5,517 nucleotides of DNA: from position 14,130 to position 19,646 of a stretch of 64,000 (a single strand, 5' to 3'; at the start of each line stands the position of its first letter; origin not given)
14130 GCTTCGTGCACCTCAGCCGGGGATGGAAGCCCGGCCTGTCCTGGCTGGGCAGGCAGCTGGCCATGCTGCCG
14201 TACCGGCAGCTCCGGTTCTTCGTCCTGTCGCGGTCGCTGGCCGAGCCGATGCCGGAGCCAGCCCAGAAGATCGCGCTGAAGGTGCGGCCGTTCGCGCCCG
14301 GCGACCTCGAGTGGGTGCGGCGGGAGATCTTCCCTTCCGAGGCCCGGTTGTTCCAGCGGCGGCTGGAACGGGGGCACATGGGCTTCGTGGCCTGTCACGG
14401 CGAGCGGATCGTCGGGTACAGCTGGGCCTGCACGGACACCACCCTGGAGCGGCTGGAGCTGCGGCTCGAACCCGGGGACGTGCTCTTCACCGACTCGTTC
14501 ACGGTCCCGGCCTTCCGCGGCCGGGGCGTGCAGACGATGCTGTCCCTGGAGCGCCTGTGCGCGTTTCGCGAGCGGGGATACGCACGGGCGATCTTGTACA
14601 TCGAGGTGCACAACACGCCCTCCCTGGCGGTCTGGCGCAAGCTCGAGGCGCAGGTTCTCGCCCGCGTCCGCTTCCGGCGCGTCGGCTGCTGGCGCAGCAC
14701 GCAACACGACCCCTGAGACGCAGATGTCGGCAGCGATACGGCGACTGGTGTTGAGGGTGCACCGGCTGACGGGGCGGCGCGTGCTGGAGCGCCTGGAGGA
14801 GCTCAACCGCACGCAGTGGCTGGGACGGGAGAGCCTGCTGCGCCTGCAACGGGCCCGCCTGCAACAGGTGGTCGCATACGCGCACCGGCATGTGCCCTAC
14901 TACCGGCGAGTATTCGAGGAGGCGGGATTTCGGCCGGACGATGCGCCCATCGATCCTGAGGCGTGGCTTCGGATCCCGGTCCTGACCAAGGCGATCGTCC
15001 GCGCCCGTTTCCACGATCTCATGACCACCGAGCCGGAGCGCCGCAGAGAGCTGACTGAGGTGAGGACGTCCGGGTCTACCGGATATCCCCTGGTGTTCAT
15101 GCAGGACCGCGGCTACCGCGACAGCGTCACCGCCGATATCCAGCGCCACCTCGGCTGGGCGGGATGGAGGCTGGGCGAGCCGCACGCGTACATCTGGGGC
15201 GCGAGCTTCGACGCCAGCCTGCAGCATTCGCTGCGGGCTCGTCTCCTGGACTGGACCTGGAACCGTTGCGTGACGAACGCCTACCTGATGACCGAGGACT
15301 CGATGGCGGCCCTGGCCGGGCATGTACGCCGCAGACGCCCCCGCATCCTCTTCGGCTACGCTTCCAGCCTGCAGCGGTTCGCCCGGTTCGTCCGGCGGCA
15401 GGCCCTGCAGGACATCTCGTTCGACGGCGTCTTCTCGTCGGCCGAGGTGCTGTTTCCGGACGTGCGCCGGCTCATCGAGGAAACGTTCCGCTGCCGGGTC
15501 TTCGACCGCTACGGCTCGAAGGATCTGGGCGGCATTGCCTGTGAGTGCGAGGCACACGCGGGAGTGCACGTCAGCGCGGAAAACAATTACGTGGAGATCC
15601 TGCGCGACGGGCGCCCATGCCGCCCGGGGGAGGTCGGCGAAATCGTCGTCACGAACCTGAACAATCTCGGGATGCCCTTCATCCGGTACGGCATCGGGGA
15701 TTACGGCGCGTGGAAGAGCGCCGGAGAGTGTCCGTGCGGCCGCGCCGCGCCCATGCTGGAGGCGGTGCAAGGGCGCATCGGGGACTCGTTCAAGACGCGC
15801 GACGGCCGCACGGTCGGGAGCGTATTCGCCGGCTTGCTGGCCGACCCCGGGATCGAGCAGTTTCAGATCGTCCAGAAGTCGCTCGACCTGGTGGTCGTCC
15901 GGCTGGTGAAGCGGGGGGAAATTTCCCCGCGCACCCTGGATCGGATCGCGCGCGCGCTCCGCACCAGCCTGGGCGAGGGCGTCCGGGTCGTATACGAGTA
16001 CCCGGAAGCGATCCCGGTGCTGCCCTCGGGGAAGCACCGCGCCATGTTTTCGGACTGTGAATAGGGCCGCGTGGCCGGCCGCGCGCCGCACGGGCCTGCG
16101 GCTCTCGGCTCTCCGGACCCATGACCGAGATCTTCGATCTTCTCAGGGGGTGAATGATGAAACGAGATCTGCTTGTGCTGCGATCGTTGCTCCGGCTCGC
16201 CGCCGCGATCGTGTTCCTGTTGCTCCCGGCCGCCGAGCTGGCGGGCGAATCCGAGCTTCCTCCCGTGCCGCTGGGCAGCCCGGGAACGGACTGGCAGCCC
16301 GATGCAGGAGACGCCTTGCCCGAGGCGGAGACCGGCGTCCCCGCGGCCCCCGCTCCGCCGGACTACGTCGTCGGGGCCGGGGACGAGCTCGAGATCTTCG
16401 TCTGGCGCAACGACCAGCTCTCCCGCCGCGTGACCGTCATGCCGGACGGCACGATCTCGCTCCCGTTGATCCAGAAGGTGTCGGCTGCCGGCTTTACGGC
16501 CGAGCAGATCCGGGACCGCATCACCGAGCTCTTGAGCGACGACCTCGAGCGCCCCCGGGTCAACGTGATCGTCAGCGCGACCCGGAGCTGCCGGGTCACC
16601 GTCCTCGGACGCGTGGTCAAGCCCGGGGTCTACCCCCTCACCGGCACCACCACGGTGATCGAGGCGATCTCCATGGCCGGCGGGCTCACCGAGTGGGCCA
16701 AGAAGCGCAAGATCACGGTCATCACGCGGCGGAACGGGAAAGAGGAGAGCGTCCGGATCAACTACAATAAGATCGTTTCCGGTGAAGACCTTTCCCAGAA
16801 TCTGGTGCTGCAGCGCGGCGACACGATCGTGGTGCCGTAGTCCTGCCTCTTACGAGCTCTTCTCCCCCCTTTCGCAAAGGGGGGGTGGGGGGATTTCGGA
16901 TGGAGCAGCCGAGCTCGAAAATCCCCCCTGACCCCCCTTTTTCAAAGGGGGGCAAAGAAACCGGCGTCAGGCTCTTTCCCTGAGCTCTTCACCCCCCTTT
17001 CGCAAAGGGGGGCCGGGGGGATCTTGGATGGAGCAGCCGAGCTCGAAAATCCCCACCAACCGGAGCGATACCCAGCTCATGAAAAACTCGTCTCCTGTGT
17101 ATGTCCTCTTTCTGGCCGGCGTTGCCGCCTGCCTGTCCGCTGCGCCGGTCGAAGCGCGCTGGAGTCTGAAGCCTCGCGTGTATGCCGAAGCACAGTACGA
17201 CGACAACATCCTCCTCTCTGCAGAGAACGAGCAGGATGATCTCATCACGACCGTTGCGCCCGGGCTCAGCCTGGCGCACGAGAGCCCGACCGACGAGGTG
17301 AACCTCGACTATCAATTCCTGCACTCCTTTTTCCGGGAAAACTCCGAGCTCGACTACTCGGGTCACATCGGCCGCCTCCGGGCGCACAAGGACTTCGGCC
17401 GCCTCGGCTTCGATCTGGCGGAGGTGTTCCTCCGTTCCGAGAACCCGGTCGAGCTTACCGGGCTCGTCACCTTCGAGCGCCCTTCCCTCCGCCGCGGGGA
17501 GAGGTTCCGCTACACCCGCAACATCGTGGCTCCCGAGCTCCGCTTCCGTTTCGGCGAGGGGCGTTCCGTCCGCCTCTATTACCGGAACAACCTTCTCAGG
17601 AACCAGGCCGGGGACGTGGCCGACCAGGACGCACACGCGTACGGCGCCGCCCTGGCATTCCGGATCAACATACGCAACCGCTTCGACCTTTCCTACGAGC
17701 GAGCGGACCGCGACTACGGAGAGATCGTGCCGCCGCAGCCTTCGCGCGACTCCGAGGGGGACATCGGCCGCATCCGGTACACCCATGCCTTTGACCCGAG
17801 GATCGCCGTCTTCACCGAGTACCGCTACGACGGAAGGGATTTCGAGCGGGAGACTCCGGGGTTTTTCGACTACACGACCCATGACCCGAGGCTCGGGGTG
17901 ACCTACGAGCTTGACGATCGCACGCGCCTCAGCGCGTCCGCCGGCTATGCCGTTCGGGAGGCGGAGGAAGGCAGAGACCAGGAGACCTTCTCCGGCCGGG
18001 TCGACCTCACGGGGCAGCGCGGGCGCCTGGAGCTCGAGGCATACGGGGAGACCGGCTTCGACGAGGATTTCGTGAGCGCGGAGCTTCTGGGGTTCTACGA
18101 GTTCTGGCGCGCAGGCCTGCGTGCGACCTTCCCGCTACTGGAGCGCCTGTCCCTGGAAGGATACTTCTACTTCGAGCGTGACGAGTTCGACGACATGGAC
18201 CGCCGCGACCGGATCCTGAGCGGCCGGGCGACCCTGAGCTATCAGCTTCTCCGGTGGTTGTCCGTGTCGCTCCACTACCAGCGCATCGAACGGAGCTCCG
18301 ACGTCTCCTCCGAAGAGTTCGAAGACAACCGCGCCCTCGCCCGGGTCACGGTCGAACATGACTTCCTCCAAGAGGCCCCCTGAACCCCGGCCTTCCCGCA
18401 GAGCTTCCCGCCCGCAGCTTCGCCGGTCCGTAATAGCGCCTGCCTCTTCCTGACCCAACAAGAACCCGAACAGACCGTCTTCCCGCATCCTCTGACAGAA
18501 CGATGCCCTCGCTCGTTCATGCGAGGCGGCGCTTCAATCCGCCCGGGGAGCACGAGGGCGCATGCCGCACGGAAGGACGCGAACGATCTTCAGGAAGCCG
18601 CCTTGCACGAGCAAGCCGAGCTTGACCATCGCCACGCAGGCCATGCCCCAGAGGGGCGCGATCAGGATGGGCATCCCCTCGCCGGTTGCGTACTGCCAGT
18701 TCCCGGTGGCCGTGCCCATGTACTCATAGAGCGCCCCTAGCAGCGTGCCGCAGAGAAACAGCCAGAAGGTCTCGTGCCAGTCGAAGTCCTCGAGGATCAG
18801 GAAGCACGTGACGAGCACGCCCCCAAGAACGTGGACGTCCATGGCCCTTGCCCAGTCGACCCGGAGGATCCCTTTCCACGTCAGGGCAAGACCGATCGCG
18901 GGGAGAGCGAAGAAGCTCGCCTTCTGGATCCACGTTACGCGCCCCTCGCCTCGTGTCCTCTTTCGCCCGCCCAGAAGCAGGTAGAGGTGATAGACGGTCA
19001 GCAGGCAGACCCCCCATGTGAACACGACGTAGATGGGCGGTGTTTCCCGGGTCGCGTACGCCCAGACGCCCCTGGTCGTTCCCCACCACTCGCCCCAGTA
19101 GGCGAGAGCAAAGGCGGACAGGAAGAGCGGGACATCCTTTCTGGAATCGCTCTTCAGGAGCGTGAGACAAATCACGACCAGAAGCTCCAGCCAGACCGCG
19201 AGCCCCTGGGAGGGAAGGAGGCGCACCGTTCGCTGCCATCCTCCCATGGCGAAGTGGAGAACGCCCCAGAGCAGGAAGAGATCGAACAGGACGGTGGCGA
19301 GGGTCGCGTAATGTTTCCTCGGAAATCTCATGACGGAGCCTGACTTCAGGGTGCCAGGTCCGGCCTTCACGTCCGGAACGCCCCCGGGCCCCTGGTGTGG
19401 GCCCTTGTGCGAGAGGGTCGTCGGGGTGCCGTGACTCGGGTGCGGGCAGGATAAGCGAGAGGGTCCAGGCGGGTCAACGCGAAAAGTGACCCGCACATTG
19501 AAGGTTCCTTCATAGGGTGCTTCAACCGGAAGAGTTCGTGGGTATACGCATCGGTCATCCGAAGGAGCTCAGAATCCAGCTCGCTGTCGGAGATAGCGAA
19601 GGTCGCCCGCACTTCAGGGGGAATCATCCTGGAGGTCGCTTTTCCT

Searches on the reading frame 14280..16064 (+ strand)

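Call 10: search_protein_families(library=pfam, max_evalue=0.01, proteins=[window:14280-16064:+])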
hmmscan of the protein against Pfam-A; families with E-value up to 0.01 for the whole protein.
window:14280-16064:+ (594 aa): 1 family
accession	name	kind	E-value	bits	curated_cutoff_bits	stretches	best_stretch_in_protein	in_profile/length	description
PF00501.34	AMP-binding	-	3.9e-05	23.1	29.9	1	332-458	232-375/384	AMP-binding enzyme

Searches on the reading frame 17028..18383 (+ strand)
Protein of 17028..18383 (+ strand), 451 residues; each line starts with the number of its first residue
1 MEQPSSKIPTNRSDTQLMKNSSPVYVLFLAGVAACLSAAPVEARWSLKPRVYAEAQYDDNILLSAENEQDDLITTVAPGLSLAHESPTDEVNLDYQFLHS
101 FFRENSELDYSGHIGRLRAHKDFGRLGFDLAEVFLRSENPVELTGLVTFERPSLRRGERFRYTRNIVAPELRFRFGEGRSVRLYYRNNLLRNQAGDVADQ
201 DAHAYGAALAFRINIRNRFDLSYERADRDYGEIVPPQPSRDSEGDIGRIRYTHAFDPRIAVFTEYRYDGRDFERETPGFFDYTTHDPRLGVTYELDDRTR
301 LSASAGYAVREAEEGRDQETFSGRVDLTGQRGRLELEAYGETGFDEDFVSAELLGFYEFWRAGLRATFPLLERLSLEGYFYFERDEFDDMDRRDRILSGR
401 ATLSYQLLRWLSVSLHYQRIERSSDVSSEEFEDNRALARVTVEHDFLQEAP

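Call 10: search_protein_families(library=pfam, max_evalue=0.01, proteins=[window:17028-18383:+])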
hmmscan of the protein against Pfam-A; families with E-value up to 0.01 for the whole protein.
window:17028-18383:+ (451 aa): 5 families
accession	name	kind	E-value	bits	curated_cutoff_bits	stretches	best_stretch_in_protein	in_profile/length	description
PF10082.15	BBP2_2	-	1.6e-18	67.2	23.7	1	221-443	152-377/378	Putative beta-barrel porin 2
PF13557.12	Phenol_MetA_deg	-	4.1e-05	24.2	22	0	281-311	115-145/242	Putative MetA-pathway of phenol degradation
PF14052.12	Caps_assemb_Wzi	-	0.00063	19.3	30.1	0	194-277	304-385/392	Capsule assembly protein Wzi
PF13609.12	Porin_4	-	0.0032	17.8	27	0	193-269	239-306/310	Gram-negative porin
PF00593.30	TonB_dep_Rec_b-barrel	-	0.0066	16.8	27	0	161-310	57-242/436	TonB dependent receptor-like, beta-barrel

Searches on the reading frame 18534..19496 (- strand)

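Call 10: search_protein_families(library=pfam, max_evalue=0.01, proteins=[window:18534-19496:-])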
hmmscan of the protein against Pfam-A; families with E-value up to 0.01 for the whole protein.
window:18534-19496:- (320 aa): 0 families

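Call 33: search_protein_families(library=pfam, max_evalue=5, proteins=[window:18534-19496:-])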
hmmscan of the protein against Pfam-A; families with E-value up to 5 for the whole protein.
window:18534-19496:- (320 aa): 1 family
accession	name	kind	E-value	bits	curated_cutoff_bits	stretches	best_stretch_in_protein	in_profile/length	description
PF05675.17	DUF817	-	0.074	13.2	25.9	1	213-284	32-104/237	Protein of unknown function (DUF817)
